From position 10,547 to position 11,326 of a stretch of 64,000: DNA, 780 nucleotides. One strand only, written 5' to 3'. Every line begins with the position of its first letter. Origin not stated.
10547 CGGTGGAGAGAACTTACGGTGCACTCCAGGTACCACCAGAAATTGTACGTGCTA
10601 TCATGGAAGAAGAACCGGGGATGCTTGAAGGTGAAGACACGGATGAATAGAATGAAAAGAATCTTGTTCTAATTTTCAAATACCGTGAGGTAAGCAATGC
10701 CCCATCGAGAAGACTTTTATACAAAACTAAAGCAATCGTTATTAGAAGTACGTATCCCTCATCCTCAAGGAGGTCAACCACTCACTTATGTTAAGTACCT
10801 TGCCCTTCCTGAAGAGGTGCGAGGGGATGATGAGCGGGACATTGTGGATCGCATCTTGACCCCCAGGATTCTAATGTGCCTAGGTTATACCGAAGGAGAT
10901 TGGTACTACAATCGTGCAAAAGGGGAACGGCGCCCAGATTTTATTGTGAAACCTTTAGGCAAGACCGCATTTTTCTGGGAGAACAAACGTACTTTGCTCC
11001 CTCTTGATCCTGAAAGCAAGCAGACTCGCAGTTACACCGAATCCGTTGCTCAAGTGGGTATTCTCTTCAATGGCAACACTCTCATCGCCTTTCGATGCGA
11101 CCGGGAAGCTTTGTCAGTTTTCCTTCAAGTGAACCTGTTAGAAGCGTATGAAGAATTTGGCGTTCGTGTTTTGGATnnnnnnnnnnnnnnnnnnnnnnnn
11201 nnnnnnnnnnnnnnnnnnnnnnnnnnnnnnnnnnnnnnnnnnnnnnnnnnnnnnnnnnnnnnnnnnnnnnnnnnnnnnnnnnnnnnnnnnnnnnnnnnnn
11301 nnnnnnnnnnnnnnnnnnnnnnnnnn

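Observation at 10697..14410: Solitary low-GC type IIG/IIL-like restriction-modification fusion inserted in the purine biosynthesis cluster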

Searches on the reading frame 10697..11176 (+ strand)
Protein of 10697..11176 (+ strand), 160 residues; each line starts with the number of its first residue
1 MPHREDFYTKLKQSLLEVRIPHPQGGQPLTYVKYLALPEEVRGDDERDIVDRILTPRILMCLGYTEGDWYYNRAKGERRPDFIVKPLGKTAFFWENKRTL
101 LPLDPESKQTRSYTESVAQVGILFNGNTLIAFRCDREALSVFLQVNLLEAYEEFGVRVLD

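Call 44: search_solved_structures(query=A4, max_evalue=10, show_alignments=3)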
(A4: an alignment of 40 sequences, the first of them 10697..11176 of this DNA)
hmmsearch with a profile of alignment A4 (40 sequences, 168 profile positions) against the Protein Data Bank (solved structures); distinct sequences matched with E-value up to 10: 6.
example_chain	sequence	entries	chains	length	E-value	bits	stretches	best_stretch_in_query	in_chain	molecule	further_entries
3h1t_A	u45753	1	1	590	0.0069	19.4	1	72-145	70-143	Type I site-specific restriction-modification system, R (Restriction) subunit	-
9phz_A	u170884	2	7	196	0.036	17.1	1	38-70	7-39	Sporulation initiation phosphotransferase B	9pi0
1ixm_A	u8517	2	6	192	0.044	16.8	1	39-70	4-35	PROTEIN (SPORULATION RESPONSE REGULATORY PROTEIN) | Sporulation initiation phosphotransferase B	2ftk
6ut5_G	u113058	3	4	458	0.071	16.1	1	69-115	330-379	McrBC 5-methylcytosine restriction system component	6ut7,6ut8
4ic1_A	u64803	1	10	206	0.6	13.1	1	75-126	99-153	Uncharacterized protein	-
3b1j_A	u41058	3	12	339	1.7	11.7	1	11-71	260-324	Glyceraldehyde 3-phosphate dehydrogenase (NADP+)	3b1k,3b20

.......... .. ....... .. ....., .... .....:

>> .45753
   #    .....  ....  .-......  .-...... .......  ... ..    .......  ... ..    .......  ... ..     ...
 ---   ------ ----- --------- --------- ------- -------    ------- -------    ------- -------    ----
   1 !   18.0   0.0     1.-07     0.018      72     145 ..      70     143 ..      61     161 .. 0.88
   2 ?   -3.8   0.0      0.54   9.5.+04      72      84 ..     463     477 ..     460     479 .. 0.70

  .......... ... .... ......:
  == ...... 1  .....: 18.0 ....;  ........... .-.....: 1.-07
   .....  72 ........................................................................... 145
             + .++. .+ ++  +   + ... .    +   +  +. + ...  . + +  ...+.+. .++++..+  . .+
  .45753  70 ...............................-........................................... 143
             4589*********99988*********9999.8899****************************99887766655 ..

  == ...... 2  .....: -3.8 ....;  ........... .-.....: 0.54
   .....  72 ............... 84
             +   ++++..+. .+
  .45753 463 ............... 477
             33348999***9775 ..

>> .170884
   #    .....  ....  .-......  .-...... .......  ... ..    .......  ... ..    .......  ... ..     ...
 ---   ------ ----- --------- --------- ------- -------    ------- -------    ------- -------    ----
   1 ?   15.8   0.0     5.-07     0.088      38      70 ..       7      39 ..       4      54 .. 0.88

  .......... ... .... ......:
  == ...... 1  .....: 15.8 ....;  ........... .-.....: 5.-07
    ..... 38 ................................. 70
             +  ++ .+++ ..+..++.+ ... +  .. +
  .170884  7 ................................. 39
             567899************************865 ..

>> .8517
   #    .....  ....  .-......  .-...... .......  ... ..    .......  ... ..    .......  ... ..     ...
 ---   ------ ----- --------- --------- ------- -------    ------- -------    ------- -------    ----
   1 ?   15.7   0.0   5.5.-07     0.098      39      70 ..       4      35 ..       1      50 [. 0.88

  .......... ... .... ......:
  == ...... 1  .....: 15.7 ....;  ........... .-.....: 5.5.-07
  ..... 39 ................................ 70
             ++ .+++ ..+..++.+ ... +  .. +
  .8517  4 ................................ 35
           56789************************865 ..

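Call 45: search_protein_families(library=pfam, alignment_id=A4, max_evalue=0.1)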
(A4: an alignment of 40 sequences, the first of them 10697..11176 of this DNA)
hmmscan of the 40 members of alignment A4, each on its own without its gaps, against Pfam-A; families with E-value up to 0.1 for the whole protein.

A. member 1, window:10697-11176:+ (160 aa): 0 families

B. families by the number of members that match (of 40 scanned): 13 families
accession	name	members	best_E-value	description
PF04313.20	HSDR_N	13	1.8e-12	Type I restriction enzyme R protein N terminus (HSDR_N)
PF13588.12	HSDR_N_2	12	5.9e-09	Type I restriction enzyme R protein N terminus (HSDR_N)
PF13366.12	PDDEXK_3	4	0.00067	PD-(D/E)XK nuclease superfamily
PF11066.14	DUF2867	1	5.5e-05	Protein of unknown function (DUF2867)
PF07611.17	DUF1574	1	0.00066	Protein of unknown function (DUF1574)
PF04471.18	Mrr_cat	1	0.0017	Restriction endonuclease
PF08378.17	NERD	1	0.017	Nuclease-related domain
PF22471.2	Mcm2-like_OB_arc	1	0.031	Mcm2-like, OB fold, archaea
PF05952.17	ComX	1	0.037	Bacillus competence pheromone ComX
PF08853.16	DUF1823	1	0.048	Domain of unknown function (DUF1823)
PF03852.21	Vsr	1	0.049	DNA mismatch endonuclease Vsr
PF08847.16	Crr6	1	0.061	Chlororespiratory reduction 6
PF22634.1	POL2_thumb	1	0.096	DNA polymerase epsilon catalytic subunit A, thumb domain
